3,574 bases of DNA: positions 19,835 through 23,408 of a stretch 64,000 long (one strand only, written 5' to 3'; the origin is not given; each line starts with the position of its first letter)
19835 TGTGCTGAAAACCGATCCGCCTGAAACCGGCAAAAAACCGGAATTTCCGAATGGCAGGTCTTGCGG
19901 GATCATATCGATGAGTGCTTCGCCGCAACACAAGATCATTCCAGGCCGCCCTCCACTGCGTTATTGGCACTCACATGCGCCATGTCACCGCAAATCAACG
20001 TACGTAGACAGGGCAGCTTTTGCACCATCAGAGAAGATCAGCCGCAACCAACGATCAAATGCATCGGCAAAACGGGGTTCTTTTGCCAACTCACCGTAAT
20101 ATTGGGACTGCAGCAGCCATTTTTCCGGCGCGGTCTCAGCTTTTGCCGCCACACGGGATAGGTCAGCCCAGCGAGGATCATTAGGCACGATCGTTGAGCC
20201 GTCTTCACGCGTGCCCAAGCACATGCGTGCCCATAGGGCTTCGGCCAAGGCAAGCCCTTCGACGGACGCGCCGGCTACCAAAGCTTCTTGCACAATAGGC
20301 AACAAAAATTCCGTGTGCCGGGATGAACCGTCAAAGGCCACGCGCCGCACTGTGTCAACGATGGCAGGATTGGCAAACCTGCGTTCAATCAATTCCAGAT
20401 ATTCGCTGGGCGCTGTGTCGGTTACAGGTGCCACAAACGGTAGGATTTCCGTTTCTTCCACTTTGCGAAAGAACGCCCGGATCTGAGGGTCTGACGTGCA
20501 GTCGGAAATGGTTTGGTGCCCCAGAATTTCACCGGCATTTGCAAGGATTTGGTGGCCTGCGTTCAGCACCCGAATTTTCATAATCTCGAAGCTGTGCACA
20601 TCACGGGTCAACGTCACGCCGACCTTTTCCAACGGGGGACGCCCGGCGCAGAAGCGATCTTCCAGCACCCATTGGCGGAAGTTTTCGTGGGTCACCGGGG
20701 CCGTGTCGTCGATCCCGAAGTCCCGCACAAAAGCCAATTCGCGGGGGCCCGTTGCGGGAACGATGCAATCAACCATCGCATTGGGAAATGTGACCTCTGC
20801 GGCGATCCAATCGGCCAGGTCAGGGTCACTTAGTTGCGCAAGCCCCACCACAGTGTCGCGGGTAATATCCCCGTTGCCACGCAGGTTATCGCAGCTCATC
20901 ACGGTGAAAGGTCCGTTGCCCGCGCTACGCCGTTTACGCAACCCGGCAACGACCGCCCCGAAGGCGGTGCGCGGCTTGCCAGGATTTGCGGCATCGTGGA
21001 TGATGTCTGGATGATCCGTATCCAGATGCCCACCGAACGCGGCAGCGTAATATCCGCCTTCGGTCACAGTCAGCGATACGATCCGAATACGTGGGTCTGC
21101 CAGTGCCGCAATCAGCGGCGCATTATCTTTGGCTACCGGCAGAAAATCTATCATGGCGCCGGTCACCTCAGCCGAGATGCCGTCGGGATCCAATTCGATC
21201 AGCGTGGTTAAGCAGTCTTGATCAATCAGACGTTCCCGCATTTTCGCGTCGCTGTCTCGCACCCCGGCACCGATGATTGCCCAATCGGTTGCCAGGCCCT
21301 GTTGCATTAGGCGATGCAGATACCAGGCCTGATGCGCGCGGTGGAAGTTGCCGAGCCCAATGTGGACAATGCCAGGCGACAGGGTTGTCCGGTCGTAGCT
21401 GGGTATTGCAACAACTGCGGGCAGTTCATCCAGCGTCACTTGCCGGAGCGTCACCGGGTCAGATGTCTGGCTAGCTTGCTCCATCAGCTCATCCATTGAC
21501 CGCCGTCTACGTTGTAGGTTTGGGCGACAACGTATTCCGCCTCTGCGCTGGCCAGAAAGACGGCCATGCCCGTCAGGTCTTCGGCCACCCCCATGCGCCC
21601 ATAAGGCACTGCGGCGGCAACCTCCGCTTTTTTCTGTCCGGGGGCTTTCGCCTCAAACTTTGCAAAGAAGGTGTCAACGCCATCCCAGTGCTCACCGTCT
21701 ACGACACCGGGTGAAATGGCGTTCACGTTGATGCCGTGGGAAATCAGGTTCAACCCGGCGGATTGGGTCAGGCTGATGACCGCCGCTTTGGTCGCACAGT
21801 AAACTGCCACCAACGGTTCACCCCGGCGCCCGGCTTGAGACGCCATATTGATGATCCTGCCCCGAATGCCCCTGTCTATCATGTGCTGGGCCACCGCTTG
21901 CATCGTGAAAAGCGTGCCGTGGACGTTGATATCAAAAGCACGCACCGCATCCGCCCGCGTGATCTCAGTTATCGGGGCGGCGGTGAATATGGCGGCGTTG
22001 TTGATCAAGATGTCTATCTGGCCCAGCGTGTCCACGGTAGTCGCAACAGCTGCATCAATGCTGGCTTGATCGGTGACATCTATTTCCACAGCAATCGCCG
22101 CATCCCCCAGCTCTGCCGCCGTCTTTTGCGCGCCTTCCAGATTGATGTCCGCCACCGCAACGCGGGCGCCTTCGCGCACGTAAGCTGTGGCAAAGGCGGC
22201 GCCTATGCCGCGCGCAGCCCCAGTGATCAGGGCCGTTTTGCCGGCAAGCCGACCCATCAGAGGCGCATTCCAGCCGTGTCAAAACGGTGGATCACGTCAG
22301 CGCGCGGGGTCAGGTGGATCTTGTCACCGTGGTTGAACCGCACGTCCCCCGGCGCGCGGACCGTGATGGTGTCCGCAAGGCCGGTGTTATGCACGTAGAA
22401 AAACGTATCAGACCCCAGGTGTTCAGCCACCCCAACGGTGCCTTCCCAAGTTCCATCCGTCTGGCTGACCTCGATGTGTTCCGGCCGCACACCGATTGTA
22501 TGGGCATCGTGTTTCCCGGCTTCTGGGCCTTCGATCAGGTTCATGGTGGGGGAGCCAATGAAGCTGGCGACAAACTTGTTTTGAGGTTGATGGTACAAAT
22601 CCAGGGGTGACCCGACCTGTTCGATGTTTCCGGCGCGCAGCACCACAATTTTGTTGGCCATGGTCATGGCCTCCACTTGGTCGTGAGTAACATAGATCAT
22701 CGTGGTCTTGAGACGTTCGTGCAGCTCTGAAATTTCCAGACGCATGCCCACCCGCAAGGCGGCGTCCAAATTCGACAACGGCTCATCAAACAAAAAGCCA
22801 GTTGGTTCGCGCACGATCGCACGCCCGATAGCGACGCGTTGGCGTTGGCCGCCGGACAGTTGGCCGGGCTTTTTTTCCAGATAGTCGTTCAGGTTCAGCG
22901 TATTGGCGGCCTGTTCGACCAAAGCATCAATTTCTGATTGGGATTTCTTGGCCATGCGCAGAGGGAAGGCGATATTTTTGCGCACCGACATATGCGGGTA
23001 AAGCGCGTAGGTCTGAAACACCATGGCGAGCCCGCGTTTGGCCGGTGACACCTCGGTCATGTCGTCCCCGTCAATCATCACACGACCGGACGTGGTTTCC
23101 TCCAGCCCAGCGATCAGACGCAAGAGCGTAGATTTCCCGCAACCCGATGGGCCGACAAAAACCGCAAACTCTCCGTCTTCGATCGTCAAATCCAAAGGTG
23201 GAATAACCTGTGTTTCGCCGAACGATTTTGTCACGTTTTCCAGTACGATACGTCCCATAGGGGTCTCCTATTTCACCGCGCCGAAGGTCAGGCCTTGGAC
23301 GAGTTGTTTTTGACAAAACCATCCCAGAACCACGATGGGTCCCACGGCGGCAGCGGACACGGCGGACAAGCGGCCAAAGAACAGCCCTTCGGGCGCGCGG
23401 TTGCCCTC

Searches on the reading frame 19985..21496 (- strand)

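Call 31: search_protein_families(library=pfam, proteins=[window:19985-21496:-], max_evalue=0.00001)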
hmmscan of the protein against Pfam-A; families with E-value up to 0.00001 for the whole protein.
window:19985-21496:- (503 aa): 2 families
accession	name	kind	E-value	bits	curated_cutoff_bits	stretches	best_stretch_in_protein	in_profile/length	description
PF01232.29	Mannitol_dh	-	3.2e-49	168.1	27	1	42-291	2-199/199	Mannitol dehydrogenase Rossmann domain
PF08125.19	Mannitol_dh_C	-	3.2e-44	151.2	30.7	1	299-481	1-183/190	Mannitol dehydrogenase C-terminal domain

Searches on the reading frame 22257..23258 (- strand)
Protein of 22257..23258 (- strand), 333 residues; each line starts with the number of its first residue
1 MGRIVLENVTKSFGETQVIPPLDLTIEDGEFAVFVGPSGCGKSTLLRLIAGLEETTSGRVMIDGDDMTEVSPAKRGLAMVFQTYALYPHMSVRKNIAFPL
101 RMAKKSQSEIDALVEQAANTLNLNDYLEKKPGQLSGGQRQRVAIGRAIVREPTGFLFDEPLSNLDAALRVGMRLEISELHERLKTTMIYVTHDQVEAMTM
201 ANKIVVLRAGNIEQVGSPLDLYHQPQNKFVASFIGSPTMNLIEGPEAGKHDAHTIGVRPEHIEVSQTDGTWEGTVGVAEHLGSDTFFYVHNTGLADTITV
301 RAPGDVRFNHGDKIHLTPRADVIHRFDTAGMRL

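Call 44: search_protein_families(library=pfam, proteins=[window:22257-23258:-], max_evalue=0.0001)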
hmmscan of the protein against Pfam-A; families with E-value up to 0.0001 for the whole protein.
window:22257-23258:- (333 aa): 2 families
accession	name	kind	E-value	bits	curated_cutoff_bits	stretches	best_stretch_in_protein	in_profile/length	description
PF00005.33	ABC_tran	-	2.2e-34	119.4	25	1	22-161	4-136/137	ABC transporter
PF08402.16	TOBE_2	-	7e-10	39.3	21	1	255-326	1-76/76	TOBE domain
